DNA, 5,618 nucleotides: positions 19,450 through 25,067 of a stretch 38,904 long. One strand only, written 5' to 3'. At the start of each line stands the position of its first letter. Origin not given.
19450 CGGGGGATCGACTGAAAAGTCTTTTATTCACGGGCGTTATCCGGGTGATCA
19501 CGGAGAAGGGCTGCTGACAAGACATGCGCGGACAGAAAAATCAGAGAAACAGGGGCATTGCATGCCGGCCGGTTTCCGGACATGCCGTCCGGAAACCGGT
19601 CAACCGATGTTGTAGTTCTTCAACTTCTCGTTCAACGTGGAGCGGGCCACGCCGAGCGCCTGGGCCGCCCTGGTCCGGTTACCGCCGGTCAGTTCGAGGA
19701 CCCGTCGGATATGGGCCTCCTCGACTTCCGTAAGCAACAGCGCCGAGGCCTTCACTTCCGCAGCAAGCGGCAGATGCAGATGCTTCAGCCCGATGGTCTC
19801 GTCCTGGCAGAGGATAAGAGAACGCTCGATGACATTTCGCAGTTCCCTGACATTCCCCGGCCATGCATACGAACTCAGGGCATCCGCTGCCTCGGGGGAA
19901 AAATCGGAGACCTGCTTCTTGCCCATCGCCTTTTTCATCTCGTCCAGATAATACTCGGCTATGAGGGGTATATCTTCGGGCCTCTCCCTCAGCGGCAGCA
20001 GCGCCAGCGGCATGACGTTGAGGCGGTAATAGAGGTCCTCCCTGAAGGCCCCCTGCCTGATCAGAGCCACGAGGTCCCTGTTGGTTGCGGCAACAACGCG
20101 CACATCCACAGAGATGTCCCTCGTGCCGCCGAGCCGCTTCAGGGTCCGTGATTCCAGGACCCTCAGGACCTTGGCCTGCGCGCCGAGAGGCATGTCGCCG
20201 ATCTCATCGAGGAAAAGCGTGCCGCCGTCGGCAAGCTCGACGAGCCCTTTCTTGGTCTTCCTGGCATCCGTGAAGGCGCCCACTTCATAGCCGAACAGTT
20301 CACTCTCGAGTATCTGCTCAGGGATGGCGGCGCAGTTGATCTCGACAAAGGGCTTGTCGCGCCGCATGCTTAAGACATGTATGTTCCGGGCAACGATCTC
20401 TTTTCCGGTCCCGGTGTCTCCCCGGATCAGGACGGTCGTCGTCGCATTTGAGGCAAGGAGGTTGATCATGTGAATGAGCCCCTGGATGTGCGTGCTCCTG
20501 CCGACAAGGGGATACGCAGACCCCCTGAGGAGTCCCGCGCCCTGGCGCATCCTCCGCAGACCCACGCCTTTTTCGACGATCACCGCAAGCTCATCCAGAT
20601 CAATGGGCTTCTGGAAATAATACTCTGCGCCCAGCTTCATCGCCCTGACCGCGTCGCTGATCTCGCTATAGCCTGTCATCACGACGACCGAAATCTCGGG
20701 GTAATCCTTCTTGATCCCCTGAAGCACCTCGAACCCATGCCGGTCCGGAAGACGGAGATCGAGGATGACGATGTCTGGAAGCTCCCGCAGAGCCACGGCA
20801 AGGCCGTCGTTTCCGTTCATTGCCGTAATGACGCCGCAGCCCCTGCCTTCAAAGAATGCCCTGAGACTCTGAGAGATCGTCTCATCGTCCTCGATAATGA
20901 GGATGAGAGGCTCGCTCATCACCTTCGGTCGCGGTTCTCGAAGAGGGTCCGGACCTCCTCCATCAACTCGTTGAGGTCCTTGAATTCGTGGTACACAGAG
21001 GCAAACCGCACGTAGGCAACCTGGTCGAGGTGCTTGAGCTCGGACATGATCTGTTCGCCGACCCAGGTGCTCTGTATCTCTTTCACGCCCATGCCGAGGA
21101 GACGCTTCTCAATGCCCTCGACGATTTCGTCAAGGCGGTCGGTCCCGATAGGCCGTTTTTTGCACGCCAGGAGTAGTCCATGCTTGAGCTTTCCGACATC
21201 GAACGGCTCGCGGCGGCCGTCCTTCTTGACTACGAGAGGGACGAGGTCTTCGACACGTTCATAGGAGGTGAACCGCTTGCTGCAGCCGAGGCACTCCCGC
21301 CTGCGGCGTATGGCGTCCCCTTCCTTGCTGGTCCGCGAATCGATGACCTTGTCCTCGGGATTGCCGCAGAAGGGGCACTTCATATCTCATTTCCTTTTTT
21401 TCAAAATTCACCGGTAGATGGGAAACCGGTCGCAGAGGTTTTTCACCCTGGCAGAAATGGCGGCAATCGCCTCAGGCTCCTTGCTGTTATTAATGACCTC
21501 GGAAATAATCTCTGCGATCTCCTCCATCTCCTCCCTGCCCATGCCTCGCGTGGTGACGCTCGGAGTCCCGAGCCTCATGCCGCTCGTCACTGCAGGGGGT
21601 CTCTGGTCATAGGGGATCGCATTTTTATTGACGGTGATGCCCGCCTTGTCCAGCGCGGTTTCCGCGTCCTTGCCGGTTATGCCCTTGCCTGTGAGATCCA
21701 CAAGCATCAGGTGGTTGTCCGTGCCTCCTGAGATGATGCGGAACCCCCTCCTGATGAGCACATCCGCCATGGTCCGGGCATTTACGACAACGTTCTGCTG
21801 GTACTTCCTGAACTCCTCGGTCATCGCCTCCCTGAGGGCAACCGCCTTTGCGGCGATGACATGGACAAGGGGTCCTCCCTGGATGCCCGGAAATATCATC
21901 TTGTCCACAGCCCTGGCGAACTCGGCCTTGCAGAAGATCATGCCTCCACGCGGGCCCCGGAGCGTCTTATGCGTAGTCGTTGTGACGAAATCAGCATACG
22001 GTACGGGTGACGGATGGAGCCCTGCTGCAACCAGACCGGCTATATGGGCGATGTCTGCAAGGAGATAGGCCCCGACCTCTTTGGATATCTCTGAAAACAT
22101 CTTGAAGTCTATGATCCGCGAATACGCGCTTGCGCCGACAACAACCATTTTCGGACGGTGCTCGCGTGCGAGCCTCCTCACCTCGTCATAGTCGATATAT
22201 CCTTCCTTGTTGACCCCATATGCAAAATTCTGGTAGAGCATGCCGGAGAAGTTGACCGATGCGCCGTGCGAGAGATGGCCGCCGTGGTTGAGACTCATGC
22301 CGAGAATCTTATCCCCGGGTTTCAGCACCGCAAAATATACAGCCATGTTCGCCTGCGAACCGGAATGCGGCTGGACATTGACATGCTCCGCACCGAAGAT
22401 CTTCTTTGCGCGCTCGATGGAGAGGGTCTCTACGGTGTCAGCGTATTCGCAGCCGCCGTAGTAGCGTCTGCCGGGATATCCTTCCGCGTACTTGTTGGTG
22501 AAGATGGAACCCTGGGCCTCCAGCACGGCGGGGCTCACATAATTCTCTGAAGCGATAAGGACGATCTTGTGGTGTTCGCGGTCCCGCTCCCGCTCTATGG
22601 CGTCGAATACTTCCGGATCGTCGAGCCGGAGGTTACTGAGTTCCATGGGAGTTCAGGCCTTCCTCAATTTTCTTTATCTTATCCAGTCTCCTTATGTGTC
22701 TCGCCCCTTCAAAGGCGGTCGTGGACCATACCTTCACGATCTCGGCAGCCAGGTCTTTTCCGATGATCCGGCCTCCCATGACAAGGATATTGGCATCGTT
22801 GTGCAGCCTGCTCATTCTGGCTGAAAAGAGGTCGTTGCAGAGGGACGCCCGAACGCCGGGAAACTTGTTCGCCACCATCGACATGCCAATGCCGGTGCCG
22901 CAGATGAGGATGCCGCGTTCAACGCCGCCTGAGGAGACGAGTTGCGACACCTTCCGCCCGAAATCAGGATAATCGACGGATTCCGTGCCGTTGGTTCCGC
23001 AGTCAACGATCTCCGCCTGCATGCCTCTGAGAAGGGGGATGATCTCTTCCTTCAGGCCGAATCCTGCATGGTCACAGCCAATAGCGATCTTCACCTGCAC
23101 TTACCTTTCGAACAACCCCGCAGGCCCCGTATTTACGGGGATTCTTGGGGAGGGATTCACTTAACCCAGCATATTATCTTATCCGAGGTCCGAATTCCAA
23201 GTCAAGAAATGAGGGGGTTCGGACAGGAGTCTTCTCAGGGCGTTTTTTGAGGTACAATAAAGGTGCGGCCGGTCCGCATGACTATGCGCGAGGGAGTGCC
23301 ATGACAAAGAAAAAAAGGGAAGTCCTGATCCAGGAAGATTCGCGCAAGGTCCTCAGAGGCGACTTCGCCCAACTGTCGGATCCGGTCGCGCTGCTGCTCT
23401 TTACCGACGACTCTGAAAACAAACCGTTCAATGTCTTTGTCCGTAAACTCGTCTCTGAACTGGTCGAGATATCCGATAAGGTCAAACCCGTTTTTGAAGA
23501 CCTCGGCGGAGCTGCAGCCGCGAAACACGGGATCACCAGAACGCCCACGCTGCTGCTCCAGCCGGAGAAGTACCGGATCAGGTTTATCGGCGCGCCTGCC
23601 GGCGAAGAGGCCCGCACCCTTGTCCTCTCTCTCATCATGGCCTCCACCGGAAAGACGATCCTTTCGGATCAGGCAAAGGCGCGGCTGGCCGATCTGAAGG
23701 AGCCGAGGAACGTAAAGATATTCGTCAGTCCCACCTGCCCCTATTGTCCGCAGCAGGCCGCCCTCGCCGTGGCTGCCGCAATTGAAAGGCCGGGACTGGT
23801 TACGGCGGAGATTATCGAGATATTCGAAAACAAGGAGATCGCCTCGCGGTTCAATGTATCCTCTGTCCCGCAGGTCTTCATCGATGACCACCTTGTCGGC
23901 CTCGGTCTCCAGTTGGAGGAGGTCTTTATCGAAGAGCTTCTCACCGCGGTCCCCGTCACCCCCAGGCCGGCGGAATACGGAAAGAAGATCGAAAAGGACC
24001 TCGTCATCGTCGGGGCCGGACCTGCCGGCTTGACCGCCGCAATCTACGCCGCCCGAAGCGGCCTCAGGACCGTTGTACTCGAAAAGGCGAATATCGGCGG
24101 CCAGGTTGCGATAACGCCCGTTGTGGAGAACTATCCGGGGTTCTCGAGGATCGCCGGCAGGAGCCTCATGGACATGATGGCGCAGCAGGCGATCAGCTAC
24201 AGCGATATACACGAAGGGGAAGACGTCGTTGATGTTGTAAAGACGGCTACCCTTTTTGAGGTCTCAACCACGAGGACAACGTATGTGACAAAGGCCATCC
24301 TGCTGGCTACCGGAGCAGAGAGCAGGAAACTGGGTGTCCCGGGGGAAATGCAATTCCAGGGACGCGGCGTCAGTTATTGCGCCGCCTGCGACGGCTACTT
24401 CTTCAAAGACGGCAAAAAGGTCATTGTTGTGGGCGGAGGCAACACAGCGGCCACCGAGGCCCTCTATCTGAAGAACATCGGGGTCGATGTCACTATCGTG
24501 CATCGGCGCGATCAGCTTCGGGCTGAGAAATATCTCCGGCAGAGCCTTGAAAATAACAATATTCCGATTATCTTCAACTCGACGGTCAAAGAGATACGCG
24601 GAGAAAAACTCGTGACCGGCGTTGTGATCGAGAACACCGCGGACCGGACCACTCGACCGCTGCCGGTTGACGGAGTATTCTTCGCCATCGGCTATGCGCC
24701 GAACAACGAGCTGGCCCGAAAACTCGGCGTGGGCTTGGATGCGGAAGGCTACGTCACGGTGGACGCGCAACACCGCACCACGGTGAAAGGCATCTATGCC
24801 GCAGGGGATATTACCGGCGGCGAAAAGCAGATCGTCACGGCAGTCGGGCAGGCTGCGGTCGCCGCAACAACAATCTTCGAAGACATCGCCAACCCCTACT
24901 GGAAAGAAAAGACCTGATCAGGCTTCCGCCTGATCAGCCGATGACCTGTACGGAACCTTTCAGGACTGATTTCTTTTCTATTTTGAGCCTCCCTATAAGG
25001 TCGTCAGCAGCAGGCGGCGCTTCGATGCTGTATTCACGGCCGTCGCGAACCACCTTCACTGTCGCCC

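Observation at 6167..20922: Non-canonical ~13-kb chemosensory operon with embedded non-Che genes, bracketed by a bEBP and a multi-sensor kinase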

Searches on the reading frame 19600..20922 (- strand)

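Call 3: search_protein_families(library=pfam, proteins=[window:19600-20922:-], max_evalue=0.01)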
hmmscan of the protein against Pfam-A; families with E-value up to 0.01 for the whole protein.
window:19600-20922:- (440 aa): 9 families
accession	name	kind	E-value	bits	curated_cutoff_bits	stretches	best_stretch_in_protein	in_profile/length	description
PF00158.32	Sigma54_activat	-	2e-68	229.8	20.2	1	139-306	1-167/168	Sigma-54 interaction domain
PF00072.30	Response_reg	-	2.4e-26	92.5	30.2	1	7-116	1-110/111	Response regulator receiver domain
PF25601.1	AAA_lid_14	-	4.1e-25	87.9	27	1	312-389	1-77/87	AAA+ ATPase lid domain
PF14532.12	Sigma54_activ_2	-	7.8e-19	68.7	25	1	140-310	1-137/138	Sigma-54 interaction domain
PF02954.25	HTH_8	-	2.6e-11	43.5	22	1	397-437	2-42/42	Bacterial regulatory protein, Fis family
PF07728.20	AAA_5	-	1.1e-06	29.1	22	1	164-282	2-123/139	AAA domain (dynein-related subfamily)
PF01078.27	Mg_chelatase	-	0.0011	18.9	20.3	0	221-281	95-157/207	Magnesium chelatase, subunit ChlI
PF13191.12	AAA_16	-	0.0018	19.2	32.6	1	138-214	1-83/167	AAA ATPase domain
PF00004.35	AAA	-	0.0095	16.8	21.2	0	164-282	1-110/131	ATPase family associated with various cellular activities (AAA)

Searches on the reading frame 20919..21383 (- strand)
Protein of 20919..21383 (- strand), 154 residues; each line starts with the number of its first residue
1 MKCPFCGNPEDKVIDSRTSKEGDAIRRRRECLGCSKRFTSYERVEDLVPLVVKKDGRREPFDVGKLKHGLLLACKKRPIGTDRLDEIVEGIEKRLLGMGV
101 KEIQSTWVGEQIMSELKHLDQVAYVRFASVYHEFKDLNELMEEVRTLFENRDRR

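Call 4: search_protein_families(library=pfam, proteins=[window:20919-21383:-], max_evalue=0.01)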
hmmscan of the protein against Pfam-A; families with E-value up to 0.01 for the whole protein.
window:20919-21383:- (154 aa): 2 families
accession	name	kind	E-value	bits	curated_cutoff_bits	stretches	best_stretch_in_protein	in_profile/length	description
PF22811.2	Zn_ribbon_NrdR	-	8.7e-22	77.2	27.2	1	1-42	1-42/42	Transcriptional repressor NrdR-like, N-terminal domain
PF03477.21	ATP-cone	-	3.7e-19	69.5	25.8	1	50-136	2-87/88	ATP cone domain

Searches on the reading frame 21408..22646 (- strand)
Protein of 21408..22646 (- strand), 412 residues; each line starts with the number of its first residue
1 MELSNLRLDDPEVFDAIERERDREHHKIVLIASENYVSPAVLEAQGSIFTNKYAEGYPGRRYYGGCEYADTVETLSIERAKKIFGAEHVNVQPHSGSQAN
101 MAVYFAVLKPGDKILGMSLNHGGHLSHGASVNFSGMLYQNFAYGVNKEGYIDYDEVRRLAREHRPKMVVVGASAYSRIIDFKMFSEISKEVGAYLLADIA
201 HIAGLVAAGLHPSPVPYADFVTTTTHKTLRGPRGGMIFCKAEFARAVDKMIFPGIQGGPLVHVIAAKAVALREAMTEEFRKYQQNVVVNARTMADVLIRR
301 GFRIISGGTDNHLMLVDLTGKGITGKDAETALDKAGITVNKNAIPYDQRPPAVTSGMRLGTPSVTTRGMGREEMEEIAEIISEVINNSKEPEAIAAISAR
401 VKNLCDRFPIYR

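Call 4: search_protein_families(library=pfam, proteins=[window:21408-22646:-], max_evalue=0.01)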
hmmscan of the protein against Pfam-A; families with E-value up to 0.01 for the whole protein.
window:21408-22646:- (412 aa): 3 families
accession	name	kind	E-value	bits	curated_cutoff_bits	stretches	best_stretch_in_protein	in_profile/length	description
PF00464.25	SHMT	-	5.6e-170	565.7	27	1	9-381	4-399/399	Serine hydroxymethyltransferase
PF00155.27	Aminotran_1_2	-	4.7e-10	39.6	19.7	1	54-328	29-314/361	Aminotransferase class I and II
PF01212.27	Beta_elim_lyase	-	1.6e-07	31.4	27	1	69-282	29-254/288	Beta-eliminating lyase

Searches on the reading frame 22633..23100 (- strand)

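Call 4: search_protein_families(library=pfam, proteins=[window:22633-23100:-], max_evalue=0.01)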
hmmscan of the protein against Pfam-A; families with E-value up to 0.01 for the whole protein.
window:22633-23100:- (155 aa): 1 family
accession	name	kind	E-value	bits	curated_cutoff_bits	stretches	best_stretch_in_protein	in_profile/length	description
PF02502.23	LacAB_rpiB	-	4.3e-58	195.6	24.7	1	5-142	1-138/138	Ribose/Galactose Isomerase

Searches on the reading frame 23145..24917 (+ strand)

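Call 44: search_protein_families(library=pfam, proteins=[window:23145-24917:+], max_evalue=0.00001)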
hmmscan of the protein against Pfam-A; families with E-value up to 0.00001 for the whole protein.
window:23145-24917:+ (590 aa): 12 families
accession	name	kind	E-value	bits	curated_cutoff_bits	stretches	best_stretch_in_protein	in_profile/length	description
PF07992.20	Pyr_redox_2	-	4.1e-59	200.8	26.1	1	284-570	1-291/291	Pyridine nucleotide-disulphide oxidoreductase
PF13738.12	Pyr_redox_3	-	1.6e-30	106.8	30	2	354-554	97-305/305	Pyridine nucleotide-disulphide oxidoreductase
PF00070.33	Pyr_redox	-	3.5e-20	72.8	22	1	425-496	1-80/82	Pyridine nucleotide-disulphide oxidoreductase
PF13192.12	Thioredoxin_3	-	2e-18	66.6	24.8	1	189-266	2-75/76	Thioredoxin domain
PF01266.30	DAO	-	1.1e-13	51.9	27.9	0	285-319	1-37/353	FAD dependent oxidoreductase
PF13450.12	NAD_binding_8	-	3e-10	40.7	21.9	1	288-322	1-36/68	NAD(P)-binding Rossmann-like domain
PF12831.13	FAD_oxidored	-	4e-09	36.7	27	1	285-330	1-50/416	FAD dependent oxidoreductase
PF00890.30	FAD_binding_2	-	4.9e-09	36.3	20.4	1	285-320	1-37/414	FAD binding domain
PF01494.25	FAD_binding_3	-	7.3e-09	35.7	22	0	285-315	3-33/349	FAD binding domain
PF01946.23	Thi4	-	8.7e-09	35.4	26.2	1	280-320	14-56/235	Thi4 family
PF00462.30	Glutaredoxin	-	2.4e-07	31.3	22.9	1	190-251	1-60/60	Glutaredoxin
PF03486.20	HI0933_like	-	5e-07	29.9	50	0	285-318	2-36/244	HI0933-like protein Rossmann domain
